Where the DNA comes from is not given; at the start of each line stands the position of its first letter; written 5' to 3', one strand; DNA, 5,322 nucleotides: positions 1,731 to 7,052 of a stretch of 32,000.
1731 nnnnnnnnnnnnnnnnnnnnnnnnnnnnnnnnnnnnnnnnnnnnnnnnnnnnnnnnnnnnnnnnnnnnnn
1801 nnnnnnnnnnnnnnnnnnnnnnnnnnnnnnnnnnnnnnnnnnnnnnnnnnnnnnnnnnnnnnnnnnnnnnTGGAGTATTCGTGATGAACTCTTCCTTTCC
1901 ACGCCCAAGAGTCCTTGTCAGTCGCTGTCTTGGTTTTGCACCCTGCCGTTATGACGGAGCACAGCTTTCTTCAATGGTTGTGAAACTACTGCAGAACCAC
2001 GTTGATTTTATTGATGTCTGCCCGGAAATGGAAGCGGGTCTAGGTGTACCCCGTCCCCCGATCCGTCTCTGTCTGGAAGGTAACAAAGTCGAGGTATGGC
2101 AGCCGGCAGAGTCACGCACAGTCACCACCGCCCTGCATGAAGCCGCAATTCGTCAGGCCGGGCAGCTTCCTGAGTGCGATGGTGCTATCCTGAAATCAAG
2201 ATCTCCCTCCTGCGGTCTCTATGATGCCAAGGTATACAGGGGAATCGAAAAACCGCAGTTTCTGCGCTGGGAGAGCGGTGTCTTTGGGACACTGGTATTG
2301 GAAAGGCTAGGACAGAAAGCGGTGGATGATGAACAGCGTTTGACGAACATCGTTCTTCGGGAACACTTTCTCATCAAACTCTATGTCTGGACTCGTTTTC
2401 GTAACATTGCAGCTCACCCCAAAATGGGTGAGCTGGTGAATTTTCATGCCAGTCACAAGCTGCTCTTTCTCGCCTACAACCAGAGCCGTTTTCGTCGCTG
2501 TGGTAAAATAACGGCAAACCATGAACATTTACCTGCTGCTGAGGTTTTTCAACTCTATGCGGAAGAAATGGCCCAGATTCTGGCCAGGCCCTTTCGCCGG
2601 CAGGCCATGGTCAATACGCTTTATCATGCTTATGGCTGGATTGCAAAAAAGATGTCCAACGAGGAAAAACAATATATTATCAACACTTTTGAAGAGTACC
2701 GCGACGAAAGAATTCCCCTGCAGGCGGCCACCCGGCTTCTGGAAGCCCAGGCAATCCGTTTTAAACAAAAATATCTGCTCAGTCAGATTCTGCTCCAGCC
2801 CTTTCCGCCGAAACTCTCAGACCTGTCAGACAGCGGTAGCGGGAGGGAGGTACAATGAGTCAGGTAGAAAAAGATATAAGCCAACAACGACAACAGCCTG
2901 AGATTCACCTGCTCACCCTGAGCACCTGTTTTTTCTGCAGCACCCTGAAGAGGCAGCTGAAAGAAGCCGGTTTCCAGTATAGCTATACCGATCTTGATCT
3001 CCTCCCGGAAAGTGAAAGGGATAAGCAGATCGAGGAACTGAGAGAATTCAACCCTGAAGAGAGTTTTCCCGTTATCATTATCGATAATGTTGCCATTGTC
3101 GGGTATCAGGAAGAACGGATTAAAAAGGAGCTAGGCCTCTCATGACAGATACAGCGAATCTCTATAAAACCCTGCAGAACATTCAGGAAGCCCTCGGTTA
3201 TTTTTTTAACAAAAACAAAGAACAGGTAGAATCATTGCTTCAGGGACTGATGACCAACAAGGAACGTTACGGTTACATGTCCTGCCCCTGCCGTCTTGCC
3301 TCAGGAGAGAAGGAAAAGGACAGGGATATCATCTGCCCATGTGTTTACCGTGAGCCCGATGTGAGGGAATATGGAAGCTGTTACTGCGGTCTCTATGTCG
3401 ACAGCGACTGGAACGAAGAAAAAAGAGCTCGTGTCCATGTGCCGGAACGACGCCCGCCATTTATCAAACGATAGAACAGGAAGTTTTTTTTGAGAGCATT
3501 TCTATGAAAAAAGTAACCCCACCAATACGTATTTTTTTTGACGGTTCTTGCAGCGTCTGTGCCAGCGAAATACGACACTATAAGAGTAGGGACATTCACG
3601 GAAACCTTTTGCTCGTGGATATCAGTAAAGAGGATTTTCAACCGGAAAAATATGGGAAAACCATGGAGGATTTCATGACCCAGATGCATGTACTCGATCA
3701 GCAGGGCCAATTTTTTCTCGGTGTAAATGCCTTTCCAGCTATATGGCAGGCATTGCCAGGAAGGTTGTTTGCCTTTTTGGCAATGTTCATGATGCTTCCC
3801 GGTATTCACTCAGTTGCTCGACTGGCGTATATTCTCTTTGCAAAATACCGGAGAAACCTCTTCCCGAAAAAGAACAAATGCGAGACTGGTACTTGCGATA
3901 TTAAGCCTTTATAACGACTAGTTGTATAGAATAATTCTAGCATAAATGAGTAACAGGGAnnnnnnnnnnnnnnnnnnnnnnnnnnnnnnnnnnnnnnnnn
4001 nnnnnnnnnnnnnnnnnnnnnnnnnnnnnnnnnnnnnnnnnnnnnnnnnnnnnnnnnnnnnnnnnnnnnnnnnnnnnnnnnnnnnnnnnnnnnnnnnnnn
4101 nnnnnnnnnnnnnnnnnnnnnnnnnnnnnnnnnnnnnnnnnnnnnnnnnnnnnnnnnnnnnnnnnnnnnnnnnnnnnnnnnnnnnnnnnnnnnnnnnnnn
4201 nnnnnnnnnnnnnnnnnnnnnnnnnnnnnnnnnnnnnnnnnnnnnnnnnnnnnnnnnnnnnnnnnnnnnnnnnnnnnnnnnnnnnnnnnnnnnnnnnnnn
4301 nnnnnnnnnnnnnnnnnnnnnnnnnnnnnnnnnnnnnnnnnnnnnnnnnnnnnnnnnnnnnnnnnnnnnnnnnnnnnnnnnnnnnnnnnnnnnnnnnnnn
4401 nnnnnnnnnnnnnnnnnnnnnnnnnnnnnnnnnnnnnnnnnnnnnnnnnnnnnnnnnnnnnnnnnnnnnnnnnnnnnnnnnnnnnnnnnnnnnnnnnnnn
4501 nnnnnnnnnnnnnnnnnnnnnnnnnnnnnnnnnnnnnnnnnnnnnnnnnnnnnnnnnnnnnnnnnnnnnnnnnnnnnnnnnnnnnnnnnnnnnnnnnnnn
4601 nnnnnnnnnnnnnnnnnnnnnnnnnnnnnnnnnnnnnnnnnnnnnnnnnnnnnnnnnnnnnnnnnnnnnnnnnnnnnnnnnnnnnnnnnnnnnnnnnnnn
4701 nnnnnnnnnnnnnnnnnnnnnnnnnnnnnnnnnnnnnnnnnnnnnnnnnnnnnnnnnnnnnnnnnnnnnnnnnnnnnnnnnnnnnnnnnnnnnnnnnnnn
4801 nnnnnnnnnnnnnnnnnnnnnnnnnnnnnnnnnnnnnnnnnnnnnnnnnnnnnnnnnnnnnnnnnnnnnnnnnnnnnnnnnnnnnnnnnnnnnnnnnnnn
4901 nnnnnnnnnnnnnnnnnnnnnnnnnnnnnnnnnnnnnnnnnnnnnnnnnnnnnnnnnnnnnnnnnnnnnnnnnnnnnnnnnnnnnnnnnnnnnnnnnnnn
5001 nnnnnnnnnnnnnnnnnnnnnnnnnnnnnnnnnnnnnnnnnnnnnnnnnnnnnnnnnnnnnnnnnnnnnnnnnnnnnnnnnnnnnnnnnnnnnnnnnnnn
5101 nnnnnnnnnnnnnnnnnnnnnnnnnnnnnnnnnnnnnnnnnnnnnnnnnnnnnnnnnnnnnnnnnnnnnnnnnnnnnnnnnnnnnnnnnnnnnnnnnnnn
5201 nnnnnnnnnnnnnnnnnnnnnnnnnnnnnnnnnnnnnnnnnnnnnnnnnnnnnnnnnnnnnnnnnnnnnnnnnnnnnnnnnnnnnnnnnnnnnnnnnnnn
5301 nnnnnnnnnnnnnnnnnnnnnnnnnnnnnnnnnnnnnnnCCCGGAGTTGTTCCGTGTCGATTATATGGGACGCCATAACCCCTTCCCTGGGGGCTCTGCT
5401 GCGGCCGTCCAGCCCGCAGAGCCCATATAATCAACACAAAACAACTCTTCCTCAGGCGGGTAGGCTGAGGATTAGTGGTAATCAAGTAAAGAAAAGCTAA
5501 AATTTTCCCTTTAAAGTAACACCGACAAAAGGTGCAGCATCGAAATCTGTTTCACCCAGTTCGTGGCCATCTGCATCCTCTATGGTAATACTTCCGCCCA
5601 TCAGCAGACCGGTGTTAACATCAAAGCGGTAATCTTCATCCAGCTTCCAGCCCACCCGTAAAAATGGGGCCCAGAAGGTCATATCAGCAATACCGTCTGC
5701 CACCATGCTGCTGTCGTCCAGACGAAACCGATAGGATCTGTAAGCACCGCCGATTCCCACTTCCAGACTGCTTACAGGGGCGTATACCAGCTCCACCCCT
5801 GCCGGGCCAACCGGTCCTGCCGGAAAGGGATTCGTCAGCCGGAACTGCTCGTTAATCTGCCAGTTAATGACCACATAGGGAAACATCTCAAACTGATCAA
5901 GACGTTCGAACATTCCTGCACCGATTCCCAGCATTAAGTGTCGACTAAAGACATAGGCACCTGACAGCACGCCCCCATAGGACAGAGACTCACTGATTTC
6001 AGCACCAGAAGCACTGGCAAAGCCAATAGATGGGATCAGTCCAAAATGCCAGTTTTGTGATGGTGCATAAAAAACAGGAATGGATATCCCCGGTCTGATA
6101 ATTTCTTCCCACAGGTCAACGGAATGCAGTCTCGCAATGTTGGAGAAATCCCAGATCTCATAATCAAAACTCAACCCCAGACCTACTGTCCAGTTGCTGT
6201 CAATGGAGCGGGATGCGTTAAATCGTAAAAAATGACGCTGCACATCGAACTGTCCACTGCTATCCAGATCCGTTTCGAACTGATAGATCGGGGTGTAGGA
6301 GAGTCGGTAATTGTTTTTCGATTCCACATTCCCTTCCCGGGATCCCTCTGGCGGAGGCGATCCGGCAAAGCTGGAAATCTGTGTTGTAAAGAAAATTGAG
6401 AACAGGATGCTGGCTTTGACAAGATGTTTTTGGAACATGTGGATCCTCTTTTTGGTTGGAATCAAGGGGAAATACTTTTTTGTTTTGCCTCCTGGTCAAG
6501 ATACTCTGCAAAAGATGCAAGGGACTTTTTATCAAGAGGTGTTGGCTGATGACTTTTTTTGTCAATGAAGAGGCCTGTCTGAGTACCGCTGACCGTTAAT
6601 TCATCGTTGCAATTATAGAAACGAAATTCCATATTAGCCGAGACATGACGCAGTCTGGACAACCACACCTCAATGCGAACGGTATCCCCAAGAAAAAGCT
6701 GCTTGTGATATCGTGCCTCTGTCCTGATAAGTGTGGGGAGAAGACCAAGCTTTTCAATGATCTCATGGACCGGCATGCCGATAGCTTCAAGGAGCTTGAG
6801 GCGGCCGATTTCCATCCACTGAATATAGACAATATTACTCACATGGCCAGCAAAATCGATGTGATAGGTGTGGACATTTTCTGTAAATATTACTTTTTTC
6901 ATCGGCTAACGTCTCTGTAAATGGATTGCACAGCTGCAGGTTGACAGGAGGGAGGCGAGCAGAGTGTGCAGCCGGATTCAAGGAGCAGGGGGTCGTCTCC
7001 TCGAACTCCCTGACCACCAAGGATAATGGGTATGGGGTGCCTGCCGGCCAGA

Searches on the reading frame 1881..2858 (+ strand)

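Call 6: search_protein_families(library=pfam, proteins=[window:1881-2858:+], max_evalue=0.001)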
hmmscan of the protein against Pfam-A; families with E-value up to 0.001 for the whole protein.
window:1881-2858:+ (325 aa): 2 families
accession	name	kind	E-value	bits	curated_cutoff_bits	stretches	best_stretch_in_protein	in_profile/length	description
PF08349.16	DUF1722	-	2.2e-31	109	22.5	1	193-309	1-117/117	Protein of unknown function (DUF1722)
PF04463.17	2-thiour_desulf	-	2.3e-30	105.9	34.7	1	11-145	1-135/141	2-thiouracil desulfurase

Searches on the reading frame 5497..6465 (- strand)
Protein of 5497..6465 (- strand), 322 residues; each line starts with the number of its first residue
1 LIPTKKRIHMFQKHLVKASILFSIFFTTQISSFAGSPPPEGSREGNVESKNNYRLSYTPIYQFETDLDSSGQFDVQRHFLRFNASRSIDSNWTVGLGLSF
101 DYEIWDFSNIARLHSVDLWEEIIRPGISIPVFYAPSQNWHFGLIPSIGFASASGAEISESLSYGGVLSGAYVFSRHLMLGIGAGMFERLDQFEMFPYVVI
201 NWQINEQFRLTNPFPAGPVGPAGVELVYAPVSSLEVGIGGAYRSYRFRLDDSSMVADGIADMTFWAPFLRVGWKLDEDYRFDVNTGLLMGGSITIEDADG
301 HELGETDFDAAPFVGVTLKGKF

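Call 6: search_protein_families(library=pfam, proteins=[window:5497-6465:-], max_evalue=0.001)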
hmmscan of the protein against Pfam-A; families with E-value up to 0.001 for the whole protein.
window:5497-6465:- (322 aa): 1 family
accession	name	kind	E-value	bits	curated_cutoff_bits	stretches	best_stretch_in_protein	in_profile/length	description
PF19783.5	DUF6268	-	3.2e-05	23.5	22.8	1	96-215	59-175/279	Domain of unknown function (DUF6268)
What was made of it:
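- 5497..6465 (-): DUF6268 protein, an outer-membrane candidate by eye from its N-terminal signal-peptide-like sequence; last gene of the operon. Call 6.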

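Call 56: search_protein_families(library=ncbifam, proteins=[window:5497-6465:-], max_evalue=0.001)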
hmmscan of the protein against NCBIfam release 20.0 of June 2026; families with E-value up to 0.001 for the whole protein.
window:5497-6465:- (322 aa): 0 families

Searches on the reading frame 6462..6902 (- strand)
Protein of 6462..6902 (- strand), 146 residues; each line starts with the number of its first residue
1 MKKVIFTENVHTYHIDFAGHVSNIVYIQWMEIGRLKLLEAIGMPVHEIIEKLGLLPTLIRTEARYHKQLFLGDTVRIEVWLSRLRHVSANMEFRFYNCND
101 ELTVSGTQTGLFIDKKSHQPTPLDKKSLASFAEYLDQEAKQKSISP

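Call 6: search_protein_families(library=pfam, proteins=[window:6462-6902:-], max_evalue=0.001)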
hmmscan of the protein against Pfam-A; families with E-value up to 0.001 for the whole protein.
window:6462-6902:- (146 aa): 3 families
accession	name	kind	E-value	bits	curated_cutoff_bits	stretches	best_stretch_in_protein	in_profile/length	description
PF13279.12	4HBT_2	-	3.7e-20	73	25.5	1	10-126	1-117/122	Thioesterase-like superfamily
PF03061.28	4HBT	-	5.8e-08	33.4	20.6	1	19-102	2-77/79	Thioesterase superfamily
PF01643.23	Acyl-ACP_TE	-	3.8e-06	27.1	23.7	1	9-125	9-125/131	Acyl-ACP thioesterase N-terminal domain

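Call 56: search_protein_families(library=ncbifam, proteins=[window:6462-6902:-], max_evalue=0.001)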
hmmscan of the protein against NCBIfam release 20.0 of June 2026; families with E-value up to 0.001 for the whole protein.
window:6462-6902:- (146 aa): 4 families
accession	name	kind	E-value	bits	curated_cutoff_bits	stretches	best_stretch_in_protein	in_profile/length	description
NF047424.1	MenI_Staph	exception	1.2e-13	51.2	225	1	16-142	16-141/148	1,4-dihydroxy-2-naphthoyl-CoA hydrolase MenI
TIGR00051.1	TIGR00051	subfamily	6.6e-12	45.8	68.7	1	13-120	6-113/117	YbgC/FadM family acyl-CoA thioesterase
TIGR02799.1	thio_ybgC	equivalog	3.7e-08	33.7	141.35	1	13-126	10-122/126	tol-pal system-associated acyl-CoA thioesterase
NF005716.0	PRK07531.1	equivalog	0.00034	19.5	592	1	7-139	349-479/495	carnitine 3-dehydrogenase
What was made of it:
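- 6462..6902 (-): 4HBT/YbgC-like thioesterase, in the same operon. Calls 6, 56.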
